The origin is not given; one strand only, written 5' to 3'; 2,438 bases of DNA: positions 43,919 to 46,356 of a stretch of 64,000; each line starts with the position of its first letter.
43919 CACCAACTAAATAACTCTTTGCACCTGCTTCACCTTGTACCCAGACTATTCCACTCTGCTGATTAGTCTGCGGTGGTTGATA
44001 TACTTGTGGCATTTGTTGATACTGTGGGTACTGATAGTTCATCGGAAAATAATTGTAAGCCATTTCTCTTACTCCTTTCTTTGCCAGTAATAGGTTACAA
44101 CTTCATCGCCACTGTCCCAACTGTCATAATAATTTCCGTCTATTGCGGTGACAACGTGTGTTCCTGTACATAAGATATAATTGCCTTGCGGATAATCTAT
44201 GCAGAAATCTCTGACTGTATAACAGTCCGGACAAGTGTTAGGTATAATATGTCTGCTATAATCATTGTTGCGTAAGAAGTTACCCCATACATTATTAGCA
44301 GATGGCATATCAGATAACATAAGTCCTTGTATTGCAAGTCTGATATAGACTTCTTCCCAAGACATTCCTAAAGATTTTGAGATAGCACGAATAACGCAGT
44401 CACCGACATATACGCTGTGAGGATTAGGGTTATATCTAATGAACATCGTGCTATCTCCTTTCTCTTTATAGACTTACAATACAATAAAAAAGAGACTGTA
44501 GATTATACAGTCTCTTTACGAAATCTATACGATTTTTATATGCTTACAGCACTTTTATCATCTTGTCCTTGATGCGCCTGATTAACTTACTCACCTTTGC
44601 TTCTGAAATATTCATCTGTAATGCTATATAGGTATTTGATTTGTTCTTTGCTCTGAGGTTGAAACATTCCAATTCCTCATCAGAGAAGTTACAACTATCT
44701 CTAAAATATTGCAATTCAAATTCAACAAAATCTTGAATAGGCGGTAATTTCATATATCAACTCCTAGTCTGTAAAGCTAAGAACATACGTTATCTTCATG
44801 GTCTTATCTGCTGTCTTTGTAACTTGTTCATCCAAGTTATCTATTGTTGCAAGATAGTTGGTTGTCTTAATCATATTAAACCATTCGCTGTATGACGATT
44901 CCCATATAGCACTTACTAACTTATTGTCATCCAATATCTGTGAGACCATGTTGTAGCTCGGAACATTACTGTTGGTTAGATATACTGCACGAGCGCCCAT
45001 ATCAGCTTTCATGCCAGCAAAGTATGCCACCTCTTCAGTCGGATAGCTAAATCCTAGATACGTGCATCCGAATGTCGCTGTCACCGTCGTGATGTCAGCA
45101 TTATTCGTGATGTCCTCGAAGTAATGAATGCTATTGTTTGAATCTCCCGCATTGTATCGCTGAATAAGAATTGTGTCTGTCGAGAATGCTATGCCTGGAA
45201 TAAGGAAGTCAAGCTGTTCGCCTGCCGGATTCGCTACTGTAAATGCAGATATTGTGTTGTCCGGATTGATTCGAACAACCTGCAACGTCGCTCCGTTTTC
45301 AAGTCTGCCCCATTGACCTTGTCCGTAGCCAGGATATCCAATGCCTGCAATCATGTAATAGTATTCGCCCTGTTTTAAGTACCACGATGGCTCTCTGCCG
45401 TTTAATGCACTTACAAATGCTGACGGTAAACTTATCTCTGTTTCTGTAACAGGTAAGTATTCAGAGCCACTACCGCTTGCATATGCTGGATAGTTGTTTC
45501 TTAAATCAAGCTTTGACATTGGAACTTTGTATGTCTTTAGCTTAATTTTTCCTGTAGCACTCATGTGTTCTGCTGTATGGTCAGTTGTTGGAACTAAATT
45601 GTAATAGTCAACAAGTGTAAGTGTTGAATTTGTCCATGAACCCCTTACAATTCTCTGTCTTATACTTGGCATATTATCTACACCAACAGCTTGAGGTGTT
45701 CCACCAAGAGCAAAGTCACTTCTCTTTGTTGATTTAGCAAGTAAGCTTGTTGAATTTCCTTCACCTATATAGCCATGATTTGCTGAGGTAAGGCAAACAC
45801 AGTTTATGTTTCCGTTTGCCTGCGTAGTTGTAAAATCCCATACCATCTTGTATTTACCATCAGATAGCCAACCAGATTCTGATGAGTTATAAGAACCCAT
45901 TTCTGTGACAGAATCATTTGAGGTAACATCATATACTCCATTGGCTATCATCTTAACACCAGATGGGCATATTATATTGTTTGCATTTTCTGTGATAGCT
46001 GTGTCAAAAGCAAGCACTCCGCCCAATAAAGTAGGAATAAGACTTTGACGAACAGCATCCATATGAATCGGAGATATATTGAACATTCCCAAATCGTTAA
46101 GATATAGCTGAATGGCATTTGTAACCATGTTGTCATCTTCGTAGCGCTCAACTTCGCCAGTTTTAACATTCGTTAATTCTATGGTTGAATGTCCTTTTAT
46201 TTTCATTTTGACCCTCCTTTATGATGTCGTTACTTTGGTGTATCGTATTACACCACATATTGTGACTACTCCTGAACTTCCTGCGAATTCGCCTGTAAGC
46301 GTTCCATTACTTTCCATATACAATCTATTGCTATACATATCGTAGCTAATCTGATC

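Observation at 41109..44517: Terminator-bounded cassette of low-complexity, Cys-rich, C1q/BclA-like and peptidase-like proteins between the tail and replication modules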

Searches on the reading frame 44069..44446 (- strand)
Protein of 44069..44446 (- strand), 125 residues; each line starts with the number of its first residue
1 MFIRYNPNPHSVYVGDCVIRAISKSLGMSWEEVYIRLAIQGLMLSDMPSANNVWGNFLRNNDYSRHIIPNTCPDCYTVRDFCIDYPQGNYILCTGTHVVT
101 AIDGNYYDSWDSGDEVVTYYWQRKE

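Call 4: search_protein_families(library=pfam, proteins=[window:44069-44446:-], max_evalue=1)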
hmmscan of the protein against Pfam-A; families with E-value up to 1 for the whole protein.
window:44069-44446:- (125 aa): 1 family
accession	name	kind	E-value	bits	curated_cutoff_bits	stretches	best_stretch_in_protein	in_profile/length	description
PF24591.1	Phage_YunG-like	-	0.051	13.9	27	1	84-108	34-59/99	Phage YunG-like protein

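Call 5: search_protein_families(library=phrogs, proteins=[window:44069-44446:-], max_evalue=0.1)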
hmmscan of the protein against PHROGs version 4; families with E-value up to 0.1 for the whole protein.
window:44069-44446:- (125 aa): 2 families
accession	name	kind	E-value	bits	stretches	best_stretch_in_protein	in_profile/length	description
phrog_3754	-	unknown function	3.4e-26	93.2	1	3-124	9-144/145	-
phrog_15863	-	unknown function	3.6e-05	24.2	1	2-118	3-115/312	-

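Call 11: search_solved_structures(query=window:44069-44446:-, max_evalue=10)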
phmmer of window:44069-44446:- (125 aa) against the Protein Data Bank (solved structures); distinct sequences matched with E-value up to 10: 0.

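Call 30: search_solved_structures(query=A2, max_evalue=10, show_alignments=3)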
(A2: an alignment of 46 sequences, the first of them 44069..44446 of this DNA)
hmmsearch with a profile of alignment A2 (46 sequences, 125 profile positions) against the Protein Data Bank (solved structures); distinct sequences matched with E-value up to 10: 1.
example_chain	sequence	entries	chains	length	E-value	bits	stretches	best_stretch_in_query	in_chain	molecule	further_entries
7c10_A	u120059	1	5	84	1.3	12.4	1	69-86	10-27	Glutaredoxin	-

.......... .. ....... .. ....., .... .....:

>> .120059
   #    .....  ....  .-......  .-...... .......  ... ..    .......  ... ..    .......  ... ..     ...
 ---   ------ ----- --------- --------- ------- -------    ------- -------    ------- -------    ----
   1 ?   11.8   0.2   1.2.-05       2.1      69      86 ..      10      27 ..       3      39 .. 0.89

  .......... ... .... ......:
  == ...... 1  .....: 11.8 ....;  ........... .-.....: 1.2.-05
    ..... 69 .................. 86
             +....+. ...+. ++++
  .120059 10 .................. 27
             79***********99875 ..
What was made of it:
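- On Clan CA papain-like cysteine peptidases: The PDB profile search finds nothing relevant (call 30).
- Closest known: Papain-like. Different: No significant structural match (best E 0.05, TM below 0.5) and no Pfam or PDB sequence match (calls 4, 11, 30).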

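Call 43: find_homologous_proteins(query=window:44069-44446:-)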
Query window:44069-44446:- (125 aa): 2408 proteins with E <= 0.001 among 2408 candidates; the best 120 are listed.
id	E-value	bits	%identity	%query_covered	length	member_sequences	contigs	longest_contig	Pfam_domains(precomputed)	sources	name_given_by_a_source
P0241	5.3e-75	268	90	100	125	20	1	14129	-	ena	-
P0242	6.3e-74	264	90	100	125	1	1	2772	-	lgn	-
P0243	2.6e-72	259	87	100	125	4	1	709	-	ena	-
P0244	5.5e-71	255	86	100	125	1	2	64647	-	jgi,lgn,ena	-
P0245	1.1e-65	238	79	100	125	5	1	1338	-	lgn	-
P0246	1.2e-56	209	68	99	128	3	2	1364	-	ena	-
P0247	8.4e-56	206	65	100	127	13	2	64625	-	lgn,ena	-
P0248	1.2e-55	205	61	99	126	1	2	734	-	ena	-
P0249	1.3e-55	205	65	100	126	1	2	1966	-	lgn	-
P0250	1.3e-55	205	65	100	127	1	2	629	-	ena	-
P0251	2.7e-55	204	66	100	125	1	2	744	-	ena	-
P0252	3.7e-55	204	60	99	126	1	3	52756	-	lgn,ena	-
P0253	5.0e-55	203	61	99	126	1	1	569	-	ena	-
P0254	1.1e-54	202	63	100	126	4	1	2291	-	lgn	-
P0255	1.5e-54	202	66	98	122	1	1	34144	-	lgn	-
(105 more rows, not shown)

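Call 49: predict_structure(alignment_id=A4)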
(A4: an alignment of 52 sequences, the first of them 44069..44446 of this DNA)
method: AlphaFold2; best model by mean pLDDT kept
length: 125 residues; sequences in the alignment: 52
mean_pLDDT: 94.1   pTM: 0.88
mean pLDDT of the five models: 94.1, 93.1, 92.5, 91.9, 91.9
residues with pLDDT >= 90: 109; 70-90: 12; 50-70: 4; < 50: 0
segments of 3 or more residues with pLDDT < 50: none
pLDDT, mean of each block of 10 residues (from residue 1): 96 94 98 98 95 97 89 83 96 95 97 95 89
secondary structure, 60 per line:
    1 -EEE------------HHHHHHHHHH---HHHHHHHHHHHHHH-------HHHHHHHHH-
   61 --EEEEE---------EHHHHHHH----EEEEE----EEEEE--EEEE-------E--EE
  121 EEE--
elements in order: E2-4 H17-26 H30-43 H51-59 E63-67 H78-84 E89-93 E98-102 E105-108 E119-123

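Call 53: fold_search(model_id=the predicted structure, library=pdb)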
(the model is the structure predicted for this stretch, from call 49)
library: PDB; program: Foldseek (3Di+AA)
matches with E <= 10: 241; with E <= 0.001: 0
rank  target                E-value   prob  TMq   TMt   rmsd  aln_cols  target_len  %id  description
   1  8brf_AAA              5.4e-02  0.54  0.43  0.39   7.5       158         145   13  YopQ apo from Yersinia enterocolitica (released 2023-12-13)
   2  8brf_BBB              1.3e-01  0.57  0.45  0.42   5.9       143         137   13  YopQ apo from Yersinia enterocolitica (released 2023-12-13)
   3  9f5t_C                1.3e-01  0.15  0.28  0.21  10.1       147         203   16  Ubiquitin C-terminal clippase BpJOS (released 2025-04-23)
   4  9f5t_A                2.1e-01  0.54  0.49  0.33   7.3       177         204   12  Ubiquitin C-terminal clippase BpJOS (released 2025-04-23)
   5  6pgv_A                2.7e-01  0.51  0.46  0.40   5.6       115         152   19  Human Josephin-2 in complex with ubiquitin (released 2019-10-23)
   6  1xv2_A                4.6e-01  0.41  0.32  0.19   5.3        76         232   18  Crystal Structure of a Protein of Unknown Function Similar to Alpha-acetolactate Decarboxylase from Staphylococcus aur (released 2004-12-14)
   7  3fhi_B                4.9e-01  0.04  0.18  0.16  12.8       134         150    9  Crystal structure of a complex between the catalytic and regulatory (RI{alpha}) subunits of PKA (released 2009-04-14)
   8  8ssi_A                1.0e+00  0.08  0.23  0.12   6.4        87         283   13  Structure of Burkholderia pseudomallei deubiquitinase TssM in complex with ubiquitin (released 2024-06-05)
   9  8aaj_A                1.0e+00  0.04  0.24  0.10  16.1       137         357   17  Crystal structure of the Pyrococcus abyssi RPA (apo form) (released 2023-05-03)
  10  3ihp_A                1.1e+00  0.02  0.16  0.04  18.7       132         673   11  Covalent Ubiquitin-Usp5 Complex (released 2009-12-29)
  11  6no7_F                1.3e+00  0.02  0.16  0.09  13.0       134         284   10  Crystal Structure of the full-length wild-type PKA RIa Holoenzyme (released 2019-07-24)
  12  6gyn_A                1.3e+00  0.02  0.15  0.07  14.3       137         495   12  Structure of human HCN4 hyperpolarization-activated cyclic nucleotide-gated ion channel (released 2019-05-08)
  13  6inb                  1.5e+00  0.21  0.31  0.19   4.3        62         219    6  Crystal structure of an acetolactate decarboxylase from Klebsiella pneumoniae (released 2019-01-16)
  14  7ahm_C                1.5e+00  0.04  0.21  0.17   9.7       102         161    8  Low-resolution structure of the K+/H+ antiporter subunit KhtT in complex with c-di-AMP (released 2021-03-31)
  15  9b9j_B                1.6e+00  0.01  0.14  0.07  13.9        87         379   14  Integrin alpha-5 beta-1 in complex with BIIG2 Fab (released 2025-02-05)
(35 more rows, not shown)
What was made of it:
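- On Clan CA papain-like cysteine peptidases: The best Foldseek hits are YopQ and Josephin-type enzymes at E 0.05-0.3 and TM 0.43-0.49 (call 53).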

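Call 61: search_dna_similar(query=window:44069-44446:-, collection=phages, mode=protein, max_rows=40, max_evalue=0.001)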
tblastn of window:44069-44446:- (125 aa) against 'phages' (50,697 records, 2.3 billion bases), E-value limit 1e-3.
Records with a match: 52; places in all: 52; records where one place covers at least 80% of the query: 51.
Best place of each record, by identity: <60% 52.
By first word of the organism name: Bacillus 23; Prevotella 15; Bacteriophage 8; Dulem 2; Geobacillus 2; Butyrivibrio 1; bajarodcaudo 1.
By host as written in the record: Prevotella sp. 15; Bacillus anthracis Sterne 10; - 9; Bacillus anthracis 5; Bacillus cereus 4; Bacillus cereus VKM B-370 2; Geobacillus kaustophilus ATCC 8005 2; Propithecus coquereli 1; and 4 more.
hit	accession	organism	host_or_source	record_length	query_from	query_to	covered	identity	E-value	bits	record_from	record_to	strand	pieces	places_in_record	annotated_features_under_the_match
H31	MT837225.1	Bacteriophage sp.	human fecal samples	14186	1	123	98%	55.3%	3e-41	150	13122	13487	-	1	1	record has no annotation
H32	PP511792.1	Dulem virus 33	Propithecus coquereli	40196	1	125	100%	53.6%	1e-43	156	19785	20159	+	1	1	hypothetical protein (x2)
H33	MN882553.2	Butyrivibrio virus Ceridwen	Butyrivibrio fibrisolvens DSM 3071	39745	1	125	100%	53.6%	1e-39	145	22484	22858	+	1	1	hypothetical protein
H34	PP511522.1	Dulem virus 35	Varecia variegata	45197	2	123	98%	54.1%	1e-38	142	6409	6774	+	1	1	hypothetical protein (x2)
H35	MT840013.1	Bacteriophage sp.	human fecal samples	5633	5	124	96%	52.9%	1e-35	134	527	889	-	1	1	record has no annotation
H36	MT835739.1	Bacteriophage sp.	human fecal samples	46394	5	123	95%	53.3%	7e-36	134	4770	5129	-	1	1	record has no annotation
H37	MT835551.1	Bacteriophage sp.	human fecal samples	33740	2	125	99%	50.8%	3e-38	141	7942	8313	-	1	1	record has no annotation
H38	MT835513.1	Bacteriophage sp.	human fecal samples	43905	1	124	99%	50.0%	8e-36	134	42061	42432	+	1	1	record has no annotation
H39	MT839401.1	Bacteriophage sp.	human fecal samples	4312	5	124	96%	51.2%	4e-35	132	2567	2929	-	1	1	record has no annotation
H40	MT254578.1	Bacillus phage Izhevsk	Bacillus cereus VKM B-370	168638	5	123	95%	40.0%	9e-21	92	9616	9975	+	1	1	putative peptidase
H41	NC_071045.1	Bacillus phage Izhevsk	Bacillus cereus VKM B-370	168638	5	123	95%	40.0%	9e-21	92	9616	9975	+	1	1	putative peptidase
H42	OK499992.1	Bacillus phage vB_BanS_Nate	Bacillus anthracis Sterne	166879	5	123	95%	39.7%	1e-20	91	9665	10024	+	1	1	hypothetical protein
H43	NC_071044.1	Bacillus phage vB_BanS_Nate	Bacillus anthracis Sterne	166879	5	123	95%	39.7%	1e-20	91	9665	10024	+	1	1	hypothetical protein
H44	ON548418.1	Bacillus phage vB_BanS-Thrax2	Bacillus anthracis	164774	5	124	96%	38.8%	7e-20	89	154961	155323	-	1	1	hypothetical protein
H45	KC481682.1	Bacillus phage vB_BanS-Tsamsa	Bacillus anthracis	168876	5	123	95%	39.2%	3e-20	90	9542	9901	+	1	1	hypothetical protein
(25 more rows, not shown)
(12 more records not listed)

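Call 62: get_annotated_region(hit=H40, flank=7000)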
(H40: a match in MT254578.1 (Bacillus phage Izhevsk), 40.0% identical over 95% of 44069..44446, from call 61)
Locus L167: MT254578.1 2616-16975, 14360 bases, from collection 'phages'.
description: Bacillus phage Izhevsk, complete genome.
organism: Bacillus phage Izhevsk (NCBI taxid 2724322)
taxonomy: Viruses; Duplodnaviria; Heunggongvirae; Uroviricota; Caudoviricetes; Joanripponvirinae; Tsamsavirus; Tsamsavirus izhevsk
host: Bacillus cereus VKM B-370; source: soil sample; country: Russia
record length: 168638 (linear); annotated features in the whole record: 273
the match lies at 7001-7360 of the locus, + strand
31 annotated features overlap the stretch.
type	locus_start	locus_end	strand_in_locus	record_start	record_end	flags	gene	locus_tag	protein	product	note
CDS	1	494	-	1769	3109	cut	-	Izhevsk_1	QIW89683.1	putative DnaJ domain-containing protein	-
CDS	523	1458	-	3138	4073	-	-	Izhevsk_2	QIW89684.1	hypothetical protein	-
CDS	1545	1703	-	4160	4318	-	-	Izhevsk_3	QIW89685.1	hypothetical protein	-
CDS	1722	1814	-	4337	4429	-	-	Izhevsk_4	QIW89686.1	hypothetical protein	-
CDS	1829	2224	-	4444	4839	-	-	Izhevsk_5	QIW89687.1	hypothetical protein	-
CDS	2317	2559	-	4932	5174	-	-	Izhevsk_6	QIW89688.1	hypothetical protein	-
CDS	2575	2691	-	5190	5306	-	-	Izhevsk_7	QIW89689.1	hypothetical protein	-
CDS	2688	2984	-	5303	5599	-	-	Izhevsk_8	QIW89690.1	hypothetical protein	-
CDS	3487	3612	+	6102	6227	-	-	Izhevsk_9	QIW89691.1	hypothetical protein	-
CDS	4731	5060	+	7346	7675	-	-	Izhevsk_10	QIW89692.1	hypothetical protein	-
CDS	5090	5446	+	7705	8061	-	-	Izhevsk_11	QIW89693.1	hypothetical protein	-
CDS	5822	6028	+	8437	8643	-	-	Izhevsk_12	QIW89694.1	hypothetical protein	-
CDS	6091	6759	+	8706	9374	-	-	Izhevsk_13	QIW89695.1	serine/threonine protein kinase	-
CDS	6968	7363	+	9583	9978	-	-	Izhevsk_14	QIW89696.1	putative peptidase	-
CDS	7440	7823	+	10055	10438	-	-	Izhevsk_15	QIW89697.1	putative signal peptide-containing lipoprotein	-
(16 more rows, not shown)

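Call 75: search_protein_families(library=padloc, proteins=[window:44069-44446:-], max_evalue=0.1)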
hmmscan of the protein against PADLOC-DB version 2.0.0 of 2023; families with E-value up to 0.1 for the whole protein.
window:44069-44446:- (125 aa): 0 families

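Call 76: search_protein_families(library=ncbifam, proteins=[window:44069-44446:-], max_evalue=0.1)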
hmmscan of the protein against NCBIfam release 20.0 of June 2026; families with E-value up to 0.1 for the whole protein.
window:44069-44446:- (125 aa): 0 families

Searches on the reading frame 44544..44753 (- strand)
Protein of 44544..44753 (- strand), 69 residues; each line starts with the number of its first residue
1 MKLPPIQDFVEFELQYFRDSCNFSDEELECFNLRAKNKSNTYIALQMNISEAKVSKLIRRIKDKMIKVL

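Call 4: search_protein_families(library=pfam, proteins=[window:44544-44753:-], max_evalue=1)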
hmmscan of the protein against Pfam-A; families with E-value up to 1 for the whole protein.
window:44544-44753:- (69 aa): 7 families
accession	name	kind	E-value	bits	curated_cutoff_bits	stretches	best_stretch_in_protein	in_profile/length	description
PF00196.25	GerE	-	3.6e-06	26.9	23.5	1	23-65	3-45/57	Bacterial regulatory proteins, luxR family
PF08281.18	Sigma70_r4_2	-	0.0021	18.1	25.7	1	29-65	17-54/54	Sigma-70, region 4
PF21120.3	MCM_WH_arc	-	0.054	14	26.1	1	46-64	33-51/63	Archaeal MCM, winged-helix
PF04967.18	HTH_10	-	0.065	13.5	23.1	1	39-66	25-52/53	HTH DNA binding domain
PF24034.1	DUF7343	-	0.14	12.5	27.6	1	43-64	24-45/62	Domain of unknown function (DUF7343)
PF13518.12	HTH_28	-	0.2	12.2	25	1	29-60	4-35/52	Helix-turn-helix domain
PF00126.33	HTH_1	-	0.3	11.5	26.6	1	27-63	3-39/60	Bacterial regulatory helix-turn-helix protein, lysR family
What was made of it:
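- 44544..44753 (-): g0: a 69-aa LuxR/GerE-type (sigma region 4-like) HTH protein, probably the module's own regulator. Pfam GerE scores 26.9 bits against a cut-off of 23.5, and Sigma70_r4_2 is sub-threshold (call 4).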

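Call 5: search_protein_families(library=phrogs, proteins=[window:44544-44753:-], max_evalue=0.1)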
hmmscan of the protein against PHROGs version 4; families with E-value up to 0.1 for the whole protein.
window:44544-44753:- (69 aa): 11 families
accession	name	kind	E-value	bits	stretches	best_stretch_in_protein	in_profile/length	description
phrog_5767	-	transcription regulation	3.3e-05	24.4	1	21-67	288-334/393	sigma factor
phrog_1190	-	transcription regulation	0.00016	22.5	1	21-66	110-156/167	RNA polymerase sigma factor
phrog_36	-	transcription regulation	0.00016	22.3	1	23-69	140-187/220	transcriptional regulator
phrog_25194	-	unknown function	0.0061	17.4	1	10-65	50-105/234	-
phrog_1740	-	transcription regulation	0.013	15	1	24-69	170-216/567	RNA polymerase sigma factor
phrog_10300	-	transcription regulation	0.017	16.1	1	22-60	120-158/182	transcriptional regulator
phrog_3282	-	transcription regulation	0.027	15.3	1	25-65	50-90/158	sigma factor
phrog_3855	-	DNA, RNA and nucleotide metabolism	0.035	15.5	1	24-66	66-109/115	HTH DNA binding protein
phrog_13295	-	unknown function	0.043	15.1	1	35-67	8-39/102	-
phrog_1058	-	unknown function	0.055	14.5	1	25-67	87-129/134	-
phrog_3512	-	transcription regulation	0.096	13.9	0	20-68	63-112/130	sigma factor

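Call 75: search_protein_families(library=padloc, proteins=[window:44544-44753:-], max_evalue=0.1)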
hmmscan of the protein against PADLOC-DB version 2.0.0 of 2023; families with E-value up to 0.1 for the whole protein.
window:44544-44753:- (69 aa): 1 family
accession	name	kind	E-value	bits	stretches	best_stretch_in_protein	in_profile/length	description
PDLC01434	CasR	-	0.0051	14.7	1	8-64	115-168/191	"CAS-I,CAS-II,CAS-III,CAS-IV,CAS-V,CAS-VI; associated_signaling"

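Call 76: search_protein_families(library=ncbifam, proteins=[window:44544-44753:-], max_evalue=0.1)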
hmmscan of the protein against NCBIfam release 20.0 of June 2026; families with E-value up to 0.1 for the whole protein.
window:44544-44753:- (69 aa): 5 families
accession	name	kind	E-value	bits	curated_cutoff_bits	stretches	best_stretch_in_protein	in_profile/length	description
TIGR02937.1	sigma70-ECF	superfamily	0.0011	18.6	42.9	1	23-67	118-163/165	sigma-70 family RNA polymerase sigma factor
NF052366.1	photon_PedR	equivalog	0.023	14.9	120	1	22-64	2-44/74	photosynthetic electron transport-dependent transcriptional regulator PedR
NF007935.0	PRK10651.1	equivalog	0.053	12.7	250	1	19-65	152-198/216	two-component system response regulator NarL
NF038251.1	AdcR_fam_Zn_TF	equivalog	0.056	13.7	175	1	33-65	45-78/143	zinc-dependent MarR family transcriptional regulator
NF047785.1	respo_reg_MadR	equivalog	0.061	12.7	300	1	20-65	146-191/209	MadR family response regulator transcription factor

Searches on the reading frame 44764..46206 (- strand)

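Call 20: search_protein_families(library=phrogs, proteins=[window:44764-46206:-], max_evalue=0.001)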
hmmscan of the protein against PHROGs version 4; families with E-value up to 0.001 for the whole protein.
window:44764-46206:- (480 aa): 2 families
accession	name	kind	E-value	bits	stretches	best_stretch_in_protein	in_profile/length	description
phrog_19291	-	unknown function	1.4e-37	130.9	2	3-151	2-142/452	-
phrog_37341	-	unknown function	4.2e-07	31.4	1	1-94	1-101/111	-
